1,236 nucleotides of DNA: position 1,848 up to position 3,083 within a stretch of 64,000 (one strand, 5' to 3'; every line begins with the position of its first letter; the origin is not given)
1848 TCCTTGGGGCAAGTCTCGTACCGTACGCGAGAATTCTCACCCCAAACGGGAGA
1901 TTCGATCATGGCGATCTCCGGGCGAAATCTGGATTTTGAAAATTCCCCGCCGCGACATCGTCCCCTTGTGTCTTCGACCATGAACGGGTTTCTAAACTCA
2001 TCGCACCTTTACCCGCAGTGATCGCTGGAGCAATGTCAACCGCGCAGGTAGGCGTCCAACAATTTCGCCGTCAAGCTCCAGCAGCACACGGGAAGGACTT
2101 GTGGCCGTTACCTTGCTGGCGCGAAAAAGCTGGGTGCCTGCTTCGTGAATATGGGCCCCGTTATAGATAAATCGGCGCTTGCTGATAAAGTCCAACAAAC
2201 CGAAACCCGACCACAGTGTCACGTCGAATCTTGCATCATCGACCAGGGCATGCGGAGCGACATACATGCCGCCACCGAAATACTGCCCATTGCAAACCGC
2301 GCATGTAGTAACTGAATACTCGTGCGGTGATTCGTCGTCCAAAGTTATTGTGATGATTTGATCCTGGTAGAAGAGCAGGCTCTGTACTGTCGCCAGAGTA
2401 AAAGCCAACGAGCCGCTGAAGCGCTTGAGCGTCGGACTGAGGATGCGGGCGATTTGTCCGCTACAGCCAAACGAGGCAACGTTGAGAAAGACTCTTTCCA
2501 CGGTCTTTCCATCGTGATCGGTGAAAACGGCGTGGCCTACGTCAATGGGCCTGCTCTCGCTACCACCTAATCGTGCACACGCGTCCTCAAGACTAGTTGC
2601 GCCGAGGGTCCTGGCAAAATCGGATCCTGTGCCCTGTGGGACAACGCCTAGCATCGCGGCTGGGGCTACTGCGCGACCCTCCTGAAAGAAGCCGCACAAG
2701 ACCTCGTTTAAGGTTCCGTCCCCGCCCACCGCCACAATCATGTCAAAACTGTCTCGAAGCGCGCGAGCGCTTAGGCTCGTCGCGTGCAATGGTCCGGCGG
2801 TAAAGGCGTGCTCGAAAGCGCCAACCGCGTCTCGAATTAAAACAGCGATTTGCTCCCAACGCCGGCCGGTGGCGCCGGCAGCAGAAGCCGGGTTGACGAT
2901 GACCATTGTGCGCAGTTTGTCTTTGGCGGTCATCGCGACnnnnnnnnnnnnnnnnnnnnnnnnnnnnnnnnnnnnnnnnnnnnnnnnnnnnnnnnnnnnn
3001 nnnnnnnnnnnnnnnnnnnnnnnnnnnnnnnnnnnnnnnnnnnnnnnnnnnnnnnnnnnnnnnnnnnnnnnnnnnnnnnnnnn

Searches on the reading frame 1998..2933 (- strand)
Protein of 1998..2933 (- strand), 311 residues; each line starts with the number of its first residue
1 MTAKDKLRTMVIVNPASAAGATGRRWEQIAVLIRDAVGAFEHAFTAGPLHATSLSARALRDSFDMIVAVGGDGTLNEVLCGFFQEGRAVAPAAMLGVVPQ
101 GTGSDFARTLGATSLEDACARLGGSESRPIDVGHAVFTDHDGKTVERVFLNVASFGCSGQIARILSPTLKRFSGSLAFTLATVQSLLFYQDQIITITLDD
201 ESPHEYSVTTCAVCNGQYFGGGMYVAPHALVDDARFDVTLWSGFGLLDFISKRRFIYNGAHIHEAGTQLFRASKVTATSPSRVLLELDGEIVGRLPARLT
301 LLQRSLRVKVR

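Call 5: search_protein_families(library=pfam, proteins=[window:1998-2933:-], max_evalue=0.01)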
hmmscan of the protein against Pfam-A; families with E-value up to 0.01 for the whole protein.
window:1998-2933:- (311 aa): 2 families
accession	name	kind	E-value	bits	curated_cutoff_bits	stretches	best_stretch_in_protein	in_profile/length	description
PF19279.4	YegS_C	-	2.2e-24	86.4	27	1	154-308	4-156/158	YegS C-terminal NAD kinase beta sandwich-like domain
PF00781.29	DAGK_cat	-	6.4e-24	84.4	23.6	1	9-134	2-124/125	Diacylglycerol kinase catalytic domain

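Call 6: search_protein_families(library=ncbifam, proteins=[window:1998-2933:-], max_evalue=0.01)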
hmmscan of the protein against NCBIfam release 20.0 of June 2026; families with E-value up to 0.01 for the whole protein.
window:1998-2933:- (311 aa): 11 families
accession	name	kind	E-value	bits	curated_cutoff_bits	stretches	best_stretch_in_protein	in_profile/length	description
NF009604.0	PRK13057.1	equivalog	1.2e-44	152.5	274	1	4-309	6-293/302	lipid kinase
TIGR00147.1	TIGR00147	subfamily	4.7e-41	140.6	118.65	1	8-310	3-294/296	YegS/Rv2252/BmrU family lipid kinase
NF009874.0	PRK13337.1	equivalog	1.3e-33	116.2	385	1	8-308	4-291/305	diacylglycerol kinase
NF009603.0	PRK13055.1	subfamily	8.9e-31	107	342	1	7-308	3-297/335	diacylglycerol kinase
NF009602.0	PRK13054.1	equivalog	2.1e-30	105.8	284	1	54-309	48-291/301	lipid kinase YegS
NF009605.0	PRK13059.1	equivalog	2.1e-23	82.8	313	1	55-308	49-289/295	putative lipid kinase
TIGR03702.1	lip_kinase_YegS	equivalog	1.4e-22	80.1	387.45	1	51-309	41-287/295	lipid kinase YegS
NF008882.0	PRK11914.1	equivalog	3.8e-22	78.8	302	1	8-308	10-300/306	diacylglycerol kinase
NF002033.0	PRK00861.1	subfamily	1.2e-19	70.1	293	1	8-309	13-303/328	putative lipid kinase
NF009025.0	PRK12361.1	equivalog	2.6e-14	52.3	505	1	6-308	241-537/546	hypothetical protein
NF040993.1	MamU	equivalog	7.7e-10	38.6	400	1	47-308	44-292/296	lipid kinase MamU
